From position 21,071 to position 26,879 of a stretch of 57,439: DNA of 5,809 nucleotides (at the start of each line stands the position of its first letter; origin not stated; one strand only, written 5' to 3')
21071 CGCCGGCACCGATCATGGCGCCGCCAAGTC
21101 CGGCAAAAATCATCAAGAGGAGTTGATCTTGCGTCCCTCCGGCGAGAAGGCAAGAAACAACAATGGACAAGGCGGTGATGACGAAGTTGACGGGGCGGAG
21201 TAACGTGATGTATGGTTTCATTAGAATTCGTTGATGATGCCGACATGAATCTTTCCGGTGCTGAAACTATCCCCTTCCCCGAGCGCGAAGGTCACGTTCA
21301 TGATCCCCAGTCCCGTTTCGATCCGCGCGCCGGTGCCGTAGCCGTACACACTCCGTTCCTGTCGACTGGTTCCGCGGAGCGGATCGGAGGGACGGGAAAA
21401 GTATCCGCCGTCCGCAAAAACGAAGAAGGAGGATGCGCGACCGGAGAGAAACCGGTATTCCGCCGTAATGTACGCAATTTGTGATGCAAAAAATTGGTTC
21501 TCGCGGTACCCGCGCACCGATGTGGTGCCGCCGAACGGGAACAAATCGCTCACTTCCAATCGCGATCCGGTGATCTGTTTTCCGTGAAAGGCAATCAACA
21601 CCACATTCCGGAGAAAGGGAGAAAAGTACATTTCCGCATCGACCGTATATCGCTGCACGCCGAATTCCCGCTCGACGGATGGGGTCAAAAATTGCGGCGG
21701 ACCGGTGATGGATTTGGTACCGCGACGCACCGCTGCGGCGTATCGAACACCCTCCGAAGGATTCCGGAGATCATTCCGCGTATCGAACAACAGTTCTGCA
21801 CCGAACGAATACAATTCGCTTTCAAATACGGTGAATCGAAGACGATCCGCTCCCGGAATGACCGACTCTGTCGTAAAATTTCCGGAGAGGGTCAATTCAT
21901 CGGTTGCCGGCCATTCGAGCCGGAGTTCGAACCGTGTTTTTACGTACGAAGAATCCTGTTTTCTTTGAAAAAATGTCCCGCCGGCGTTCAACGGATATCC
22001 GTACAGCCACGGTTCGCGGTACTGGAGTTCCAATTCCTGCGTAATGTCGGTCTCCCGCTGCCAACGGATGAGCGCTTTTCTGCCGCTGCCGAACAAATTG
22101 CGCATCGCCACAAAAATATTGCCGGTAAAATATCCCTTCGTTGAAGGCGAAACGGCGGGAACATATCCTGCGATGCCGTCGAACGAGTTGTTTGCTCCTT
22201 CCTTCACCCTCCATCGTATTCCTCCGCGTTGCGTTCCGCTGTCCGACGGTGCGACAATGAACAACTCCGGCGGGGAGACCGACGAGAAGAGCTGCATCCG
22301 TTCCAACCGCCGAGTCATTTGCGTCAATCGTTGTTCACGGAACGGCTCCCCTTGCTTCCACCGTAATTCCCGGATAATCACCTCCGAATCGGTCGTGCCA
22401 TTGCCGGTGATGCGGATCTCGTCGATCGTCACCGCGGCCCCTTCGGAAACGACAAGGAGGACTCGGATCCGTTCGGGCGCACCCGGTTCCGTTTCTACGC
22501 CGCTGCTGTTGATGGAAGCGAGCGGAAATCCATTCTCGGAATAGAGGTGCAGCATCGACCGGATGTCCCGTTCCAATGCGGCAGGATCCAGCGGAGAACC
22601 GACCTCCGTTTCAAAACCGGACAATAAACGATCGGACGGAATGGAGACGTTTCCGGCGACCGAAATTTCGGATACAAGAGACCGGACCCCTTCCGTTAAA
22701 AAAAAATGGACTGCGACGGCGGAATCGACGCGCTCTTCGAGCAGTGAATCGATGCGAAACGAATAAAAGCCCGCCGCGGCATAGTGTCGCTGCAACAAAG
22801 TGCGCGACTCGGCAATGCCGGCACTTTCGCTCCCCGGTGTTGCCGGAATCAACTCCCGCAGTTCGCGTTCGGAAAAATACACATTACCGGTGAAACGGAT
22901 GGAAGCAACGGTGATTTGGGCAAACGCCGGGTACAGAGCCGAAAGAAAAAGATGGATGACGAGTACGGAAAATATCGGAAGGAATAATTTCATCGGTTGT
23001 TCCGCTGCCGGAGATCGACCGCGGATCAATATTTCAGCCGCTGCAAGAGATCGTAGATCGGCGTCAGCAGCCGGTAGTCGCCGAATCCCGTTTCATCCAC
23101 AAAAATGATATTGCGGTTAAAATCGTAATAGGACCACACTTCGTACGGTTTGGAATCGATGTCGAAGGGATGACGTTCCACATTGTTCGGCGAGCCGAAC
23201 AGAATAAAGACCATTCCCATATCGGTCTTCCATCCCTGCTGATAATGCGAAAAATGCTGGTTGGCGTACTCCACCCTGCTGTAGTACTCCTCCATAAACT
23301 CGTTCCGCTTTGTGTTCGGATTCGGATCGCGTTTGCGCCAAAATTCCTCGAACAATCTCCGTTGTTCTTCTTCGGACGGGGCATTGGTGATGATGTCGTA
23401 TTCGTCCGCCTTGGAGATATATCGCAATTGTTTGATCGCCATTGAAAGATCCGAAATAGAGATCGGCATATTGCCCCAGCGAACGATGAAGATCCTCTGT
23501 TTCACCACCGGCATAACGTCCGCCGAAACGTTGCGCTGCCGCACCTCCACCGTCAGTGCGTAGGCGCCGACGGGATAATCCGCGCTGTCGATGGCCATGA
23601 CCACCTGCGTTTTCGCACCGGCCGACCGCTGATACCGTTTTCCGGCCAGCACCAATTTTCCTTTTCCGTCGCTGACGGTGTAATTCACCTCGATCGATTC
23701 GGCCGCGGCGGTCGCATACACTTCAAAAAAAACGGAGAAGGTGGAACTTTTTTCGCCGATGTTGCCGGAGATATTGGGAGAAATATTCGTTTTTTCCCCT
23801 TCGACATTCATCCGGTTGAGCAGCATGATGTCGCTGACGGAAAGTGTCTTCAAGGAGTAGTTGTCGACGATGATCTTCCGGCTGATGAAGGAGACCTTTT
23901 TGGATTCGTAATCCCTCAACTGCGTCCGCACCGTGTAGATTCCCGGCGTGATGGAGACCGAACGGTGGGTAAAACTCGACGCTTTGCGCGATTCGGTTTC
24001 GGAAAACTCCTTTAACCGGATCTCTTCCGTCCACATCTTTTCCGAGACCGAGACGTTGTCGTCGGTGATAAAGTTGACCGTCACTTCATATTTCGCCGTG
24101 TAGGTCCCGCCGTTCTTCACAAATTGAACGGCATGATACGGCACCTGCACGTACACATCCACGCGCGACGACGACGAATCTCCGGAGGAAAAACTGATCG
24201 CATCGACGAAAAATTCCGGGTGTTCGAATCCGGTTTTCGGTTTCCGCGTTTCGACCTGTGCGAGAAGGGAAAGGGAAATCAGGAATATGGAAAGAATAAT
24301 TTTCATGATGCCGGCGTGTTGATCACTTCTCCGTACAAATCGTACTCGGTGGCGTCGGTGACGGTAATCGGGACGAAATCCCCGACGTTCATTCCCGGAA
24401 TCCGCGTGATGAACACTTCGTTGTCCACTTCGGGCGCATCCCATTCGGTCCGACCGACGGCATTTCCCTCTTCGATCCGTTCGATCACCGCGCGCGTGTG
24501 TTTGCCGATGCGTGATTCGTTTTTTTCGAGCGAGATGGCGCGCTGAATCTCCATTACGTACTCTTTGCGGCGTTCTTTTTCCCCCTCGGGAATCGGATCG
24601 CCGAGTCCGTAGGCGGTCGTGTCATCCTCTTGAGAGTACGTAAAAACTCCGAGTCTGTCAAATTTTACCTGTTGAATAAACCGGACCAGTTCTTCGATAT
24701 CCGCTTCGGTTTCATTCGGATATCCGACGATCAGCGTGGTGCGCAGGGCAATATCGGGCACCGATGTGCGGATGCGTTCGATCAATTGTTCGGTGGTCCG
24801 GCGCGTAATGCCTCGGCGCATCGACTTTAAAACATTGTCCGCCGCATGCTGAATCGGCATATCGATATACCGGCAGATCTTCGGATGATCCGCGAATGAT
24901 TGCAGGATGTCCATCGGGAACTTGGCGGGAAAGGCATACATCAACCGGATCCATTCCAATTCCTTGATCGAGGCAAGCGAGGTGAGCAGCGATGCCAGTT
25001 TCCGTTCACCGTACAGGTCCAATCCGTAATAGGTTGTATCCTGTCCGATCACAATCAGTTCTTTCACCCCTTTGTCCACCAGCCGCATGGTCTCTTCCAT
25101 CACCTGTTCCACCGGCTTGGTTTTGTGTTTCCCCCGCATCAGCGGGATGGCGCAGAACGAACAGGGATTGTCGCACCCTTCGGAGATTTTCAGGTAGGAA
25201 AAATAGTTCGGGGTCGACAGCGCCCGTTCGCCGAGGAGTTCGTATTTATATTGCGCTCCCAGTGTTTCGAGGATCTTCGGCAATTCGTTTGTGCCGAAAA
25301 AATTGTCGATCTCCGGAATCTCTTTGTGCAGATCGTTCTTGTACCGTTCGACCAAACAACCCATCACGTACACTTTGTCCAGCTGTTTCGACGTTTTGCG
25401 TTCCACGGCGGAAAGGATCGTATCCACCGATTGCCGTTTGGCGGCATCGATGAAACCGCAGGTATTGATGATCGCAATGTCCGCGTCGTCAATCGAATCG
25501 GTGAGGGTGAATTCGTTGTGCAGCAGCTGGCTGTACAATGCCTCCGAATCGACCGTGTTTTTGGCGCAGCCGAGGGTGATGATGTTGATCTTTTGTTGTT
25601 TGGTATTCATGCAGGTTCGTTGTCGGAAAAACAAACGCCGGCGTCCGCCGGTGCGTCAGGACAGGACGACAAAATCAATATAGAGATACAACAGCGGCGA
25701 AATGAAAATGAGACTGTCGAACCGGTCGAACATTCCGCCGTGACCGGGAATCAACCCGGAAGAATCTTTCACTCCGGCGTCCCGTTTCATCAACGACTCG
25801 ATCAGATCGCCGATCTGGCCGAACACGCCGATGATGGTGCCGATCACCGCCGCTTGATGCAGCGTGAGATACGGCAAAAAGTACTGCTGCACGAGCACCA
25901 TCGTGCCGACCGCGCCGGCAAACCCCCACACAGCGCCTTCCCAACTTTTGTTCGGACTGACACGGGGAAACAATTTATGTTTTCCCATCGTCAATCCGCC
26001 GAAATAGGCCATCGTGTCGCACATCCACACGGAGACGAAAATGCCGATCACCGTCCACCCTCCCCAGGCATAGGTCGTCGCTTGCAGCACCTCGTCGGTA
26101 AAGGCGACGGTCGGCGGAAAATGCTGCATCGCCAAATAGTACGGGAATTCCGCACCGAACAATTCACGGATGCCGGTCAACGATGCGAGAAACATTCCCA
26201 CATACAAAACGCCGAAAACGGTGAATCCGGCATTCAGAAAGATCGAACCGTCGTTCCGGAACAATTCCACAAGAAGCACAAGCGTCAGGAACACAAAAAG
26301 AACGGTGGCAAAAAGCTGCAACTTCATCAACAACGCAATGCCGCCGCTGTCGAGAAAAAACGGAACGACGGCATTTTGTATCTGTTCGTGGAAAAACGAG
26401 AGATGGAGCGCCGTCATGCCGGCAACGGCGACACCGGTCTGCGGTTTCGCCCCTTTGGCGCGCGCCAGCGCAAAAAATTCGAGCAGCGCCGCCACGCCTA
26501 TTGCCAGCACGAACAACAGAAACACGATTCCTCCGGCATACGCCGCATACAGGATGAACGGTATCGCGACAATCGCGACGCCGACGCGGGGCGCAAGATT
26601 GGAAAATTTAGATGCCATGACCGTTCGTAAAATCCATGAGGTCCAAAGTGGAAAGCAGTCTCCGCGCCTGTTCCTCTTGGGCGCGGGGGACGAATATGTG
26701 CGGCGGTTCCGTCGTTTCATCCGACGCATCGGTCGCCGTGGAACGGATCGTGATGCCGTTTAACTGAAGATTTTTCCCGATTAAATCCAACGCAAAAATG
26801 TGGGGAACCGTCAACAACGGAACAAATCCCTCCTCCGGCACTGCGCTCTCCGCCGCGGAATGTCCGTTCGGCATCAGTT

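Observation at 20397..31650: Candidate archaeal-type ether-lipid gene set inside one bacterial envelope operon (DGGGPS + GGR + ferredoxin + CdsA)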

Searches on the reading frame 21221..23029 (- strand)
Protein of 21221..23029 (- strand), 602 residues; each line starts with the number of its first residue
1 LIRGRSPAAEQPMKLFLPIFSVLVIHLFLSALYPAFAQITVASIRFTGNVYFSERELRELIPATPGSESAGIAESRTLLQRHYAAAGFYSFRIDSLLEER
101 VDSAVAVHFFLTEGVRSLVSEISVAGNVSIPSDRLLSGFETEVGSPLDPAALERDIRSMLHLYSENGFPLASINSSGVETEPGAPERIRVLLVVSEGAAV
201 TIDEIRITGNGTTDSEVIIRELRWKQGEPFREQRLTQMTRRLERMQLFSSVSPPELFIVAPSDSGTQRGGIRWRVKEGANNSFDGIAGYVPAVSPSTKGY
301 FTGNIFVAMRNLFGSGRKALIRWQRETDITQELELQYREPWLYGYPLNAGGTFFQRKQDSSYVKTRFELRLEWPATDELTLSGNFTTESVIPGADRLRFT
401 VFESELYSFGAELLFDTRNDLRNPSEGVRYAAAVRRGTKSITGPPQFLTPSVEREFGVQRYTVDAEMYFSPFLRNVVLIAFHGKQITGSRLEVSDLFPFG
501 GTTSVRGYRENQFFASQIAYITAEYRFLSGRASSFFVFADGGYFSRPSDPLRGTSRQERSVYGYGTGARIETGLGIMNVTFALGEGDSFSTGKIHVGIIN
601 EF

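Call 5: search_protein_families(library=pfam, proteins=[window:21221-23029:-], max_evalue=0.01)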
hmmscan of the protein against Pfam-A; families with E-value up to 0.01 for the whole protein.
window:21221-23029:- (602 aa): 5 families
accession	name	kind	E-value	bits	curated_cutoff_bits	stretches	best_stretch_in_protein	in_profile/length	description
PF07244.20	POTRA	-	1.7e-26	93.1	21.3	3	200-253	1-61/79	Surface antigen variable number repeat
PF01103.29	Omp85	-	5.1e-18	66.1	24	1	311-583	1-304/325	Omp85 superfamily domain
PF08479.16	POTRA_2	-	1.3e-06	28.5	24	0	40-89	2-53/76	POTRA domain, ShlB-type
PF08478.15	POTRA_1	-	1.9e-05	25.3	23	0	201-251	2-52/69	POTRA domain, FtsQ-type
PF03865.19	ShlB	-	0.00024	21.1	22.7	1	432-569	177-310/311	Haemolysin secretion/activation protein ShlB/FhaC/HecB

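Call 6: search_protein_families(library=ncbifam, proteins=[window:21221-23029:-], max_evalue=0.001)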
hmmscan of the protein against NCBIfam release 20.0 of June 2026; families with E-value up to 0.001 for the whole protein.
window:21221-23029:- (602 aa): 6 families
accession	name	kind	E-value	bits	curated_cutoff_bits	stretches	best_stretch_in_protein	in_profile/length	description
TIGR03303.1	OM_YaeT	equivalog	8.9e-39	133.4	297.15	1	39-513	150-632/741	outer membrane protein assembly factor BamA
NF008287.0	PRK11067.1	subfamily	6.8e-13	47.8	1181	1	183-356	330-492/802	outer membrane protein assembly factor BamA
TIGR00992.1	3a0901s03IAP75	subfamily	6.3e-09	34.6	1163.25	0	491-587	609-709/718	IAP75 family chloroplast envelope protein translocase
NF058613.1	OMPAssmBamADein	equivalog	1e-07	30.3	1050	1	99-342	313-543/857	outer membrane protein assembly factor BamA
NF047779.1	Omp85_fam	subfamily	5.9e-06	26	200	1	408-571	226-395/423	Omp85 family outer membrane protein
NF047950.2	ATportTamA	equivalog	8.3e-06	24.6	625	1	80-290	59-268/569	autotransporter assembly complex protein TamA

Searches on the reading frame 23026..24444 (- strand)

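Call 5: search_protein_families(library=pfam, proteins=[window:23026-24444:-], max_evalue=0.01)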
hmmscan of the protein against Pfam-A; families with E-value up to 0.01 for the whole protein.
window:23026-24444:- (472 aa): 1 family
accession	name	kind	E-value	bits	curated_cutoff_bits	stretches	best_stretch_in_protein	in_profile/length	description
PF20094.4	GWxTD_dom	-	5.7e-25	88.5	26.9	1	331-441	28-128/172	GWxTD domain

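Call 6: search_protein_families(library=ncbifam, proteins=[window:23026-24444:-], max_evalue=0.001)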
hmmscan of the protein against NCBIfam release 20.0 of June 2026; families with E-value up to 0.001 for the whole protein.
window:23026-24444:- (472 aa): 1 family
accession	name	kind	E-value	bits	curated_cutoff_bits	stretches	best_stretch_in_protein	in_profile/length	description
TIGR04514.1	GWxTD_dom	domain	7e-38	129.4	28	1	336-440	2-105/105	GWxTD domain-containing protein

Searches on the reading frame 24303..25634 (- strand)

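Call 5: search_protein_families(library=pfam, proteins=[window:24303-25634:-], max_evalue=0.01)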
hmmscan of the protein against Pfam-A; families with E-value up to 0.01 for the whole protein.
window:24303-25634:- (443 aa): 5 families
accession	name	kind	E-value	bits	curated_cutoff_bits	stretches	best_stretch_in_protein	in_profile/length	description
PF00919.26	UPF0004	-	3.5e-25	88.3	27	1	15-114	1-98/98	Uncharacterized protein family UPF0004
PF04055.27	Radical_SAM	-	5.4e-23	82.4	29.5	1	149-320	2-166/166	Radical SAM superfamily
PF18693.7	TRAM_2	-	1.6e-19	70.3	27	1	376-438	1-63/63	TRAM domain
PF01938.26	TRAM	-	0.00021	21.5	21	1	389-438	18-61/61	TRAM domain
PF16575.11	CLP1_P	-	0.0074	16.6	26.6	0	29-145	75-186/188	mRNA cleavage and polyadenylation factor CLP1 P-loop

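Call 6: search_protein_families(library=ncbifam, proteins=[window:24303-25634:-], max_evalue=0.001)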
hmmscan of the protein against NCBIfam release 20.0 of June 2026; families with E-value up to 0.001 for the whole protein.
window:24303-25634:- (443 aa): 15 families
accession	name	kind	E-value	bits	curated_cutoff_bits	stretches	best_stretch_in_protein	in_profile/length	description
TIGR01125.1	TIGR01125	equivalog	9.4e-140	466.5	356.95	1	15-435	1-432/432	30S ribosomal protein S12 methylthiotransferase RimO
TIGR00089.1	TIGR00089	subfamily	2.3e-117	392.4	251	1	15-435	1-429/429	MiaB/RimO family radical SAM methylthiotransferase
TIGR01574.1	miaB-methiolase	equivalog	1.6e-82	277.9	355.3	1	16-438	2-437/437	tRNA (N6-isopentenyl adenosine(37)-C2)-methylthiotransferase MiaB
TIGR01579.1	MiaB-like-C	equivalog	1.5e-70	238.5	357.05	1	18-395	1-391/416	tRNA (N(6)-L-threonylcarbamoyladenosine(37)-C(2))-methylthiotransferase MtaB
NF010916.0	PRK14336.1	equivalog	3.2e-70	237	606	1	16-439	4-414/418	tRNA (N6-isopentenyl adenosine(37)-C2)-methylthiotransferase MiaB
TIGR01578.1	MiaB-like-B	hypoth_equivalog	1.2e-63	215.4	314.7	1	15-438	1-421/421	tRNA (N(6)-L-threonylcarbamoyladenosine(37)-C(2))-methylthiotransferase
TIGR04014.1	B12_SAM_MJ_0865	equivalog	9.6e-19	67.5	360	1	147-365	162-375/434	methyl-coenzyme M reductase glutamine C-methyltransferase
TIGR04013.1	B12_SAM_MJ_1487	hypoth_equivalog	9.5e-15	54.3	251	1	142-323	148-333/382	TIGR04013 family B12-binding domain/radical SAM domain-containing protein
TIGR04479.1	bcpD_PhpK_rSAM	subfamily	4.4e-12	45.1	600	1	145-326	241-412/504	PhpK family radical SAM P-methyltransferase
TIGR03471.1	HpnJ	equivalog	1.2e-07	31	577.6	1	144-330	197-372/472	hopanoid biosynthesis associated radical SAM protein HpnJ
NF038361.1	rSAM_Sden_1168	equivalog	1.7e-06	26.9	575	1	148-332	285-460/560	Sden_1168 family B12-binding radical SAM P-methyltransferase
NF040546.1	rSAM_CUAEP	equivalog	5e-06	25.5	500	1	146-323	172-341/468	CUAEP/CCAEP-tail radical SAM (seleno)protein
NF040542.1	rSAM_RCCLKC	equivalog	0.0001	21.6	450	1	139-326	174-353/423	arsinothricin biosynthesis radical SAM protein ArsL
TIGR04295.1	B12_rSAM_oligo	hypoth_equivalog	0.00011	21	400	1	148-196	203-251/422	TIGR04295 family B12-binding domain-containing radical SAM protein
TIGR04072.2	rSAM_ladder_B12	equivalog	0.00024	19.8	360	0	150-323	185-349/443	lipid biosynthesis B12-binding/radical SAM protein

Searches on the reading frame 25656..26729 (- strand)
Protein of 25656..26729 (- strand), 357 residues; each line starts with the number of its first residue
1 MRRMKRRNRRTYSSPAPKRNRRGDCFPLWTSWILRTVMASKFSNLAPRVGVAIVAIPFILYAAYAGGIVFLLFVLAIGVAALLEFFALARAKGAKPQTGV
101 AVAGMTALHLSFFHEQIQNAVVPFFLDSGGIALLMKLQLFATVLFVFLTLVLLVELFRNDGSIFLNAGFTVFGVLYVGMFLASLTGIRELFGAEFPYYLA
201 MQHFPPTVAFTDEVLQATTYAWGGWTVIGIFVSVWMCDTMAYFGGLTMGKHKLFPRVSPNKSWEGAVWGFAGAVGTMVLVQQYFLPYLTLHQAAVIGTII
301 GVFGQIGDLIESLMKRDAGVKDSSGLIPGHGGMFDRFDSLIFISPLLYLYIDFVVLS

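Call 4: search_protein_families(library=pfam, proteins=[window:25656-26729:-], max_evalue=0.01)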
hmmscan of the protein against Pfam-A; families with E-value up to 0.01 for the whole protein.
window:25656-26729:- (357 aa): 1 family
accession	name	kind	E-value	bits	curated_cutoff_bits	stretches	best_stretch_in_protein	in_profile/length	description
PF01148.25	CTP_transf_1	-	1.2e-57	196.2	24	1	48-353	3-263/264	Cytidylyltransferase family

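Call 6: search_protein_families(library=ncbifam, proteins=[window:25656-26729:-], max_evalue=0.001)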
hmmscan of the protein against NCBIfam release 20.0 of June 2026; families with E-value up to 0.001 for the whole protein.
window:25656-26729:- (357 aa): 1 family
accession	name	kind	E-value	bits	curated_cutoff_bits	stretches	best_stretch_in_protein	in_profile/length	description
NF008635.0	PRK11624.1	equivalog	7.2e-27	94.5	385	1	215-346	143-273/285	phosphatidate cytidylyltransferase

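Call 57: search_solved_structures(query=window:25656-26618:-, max_evalue=1)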
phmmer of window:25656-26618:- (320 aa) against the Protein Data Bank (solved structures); distinct sequences matched with E-value up to 1: 2.
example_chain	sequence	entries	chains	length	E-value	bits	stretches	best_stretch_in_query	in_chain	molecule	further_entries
4q2g_A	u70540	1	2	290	1.2e-23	87.7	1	186-314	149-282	Phosphatidate cytidylyltransferase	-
4q2e_A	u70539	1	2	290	8e-23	85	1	186-314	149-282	Phosphatidate cytidylyltransferase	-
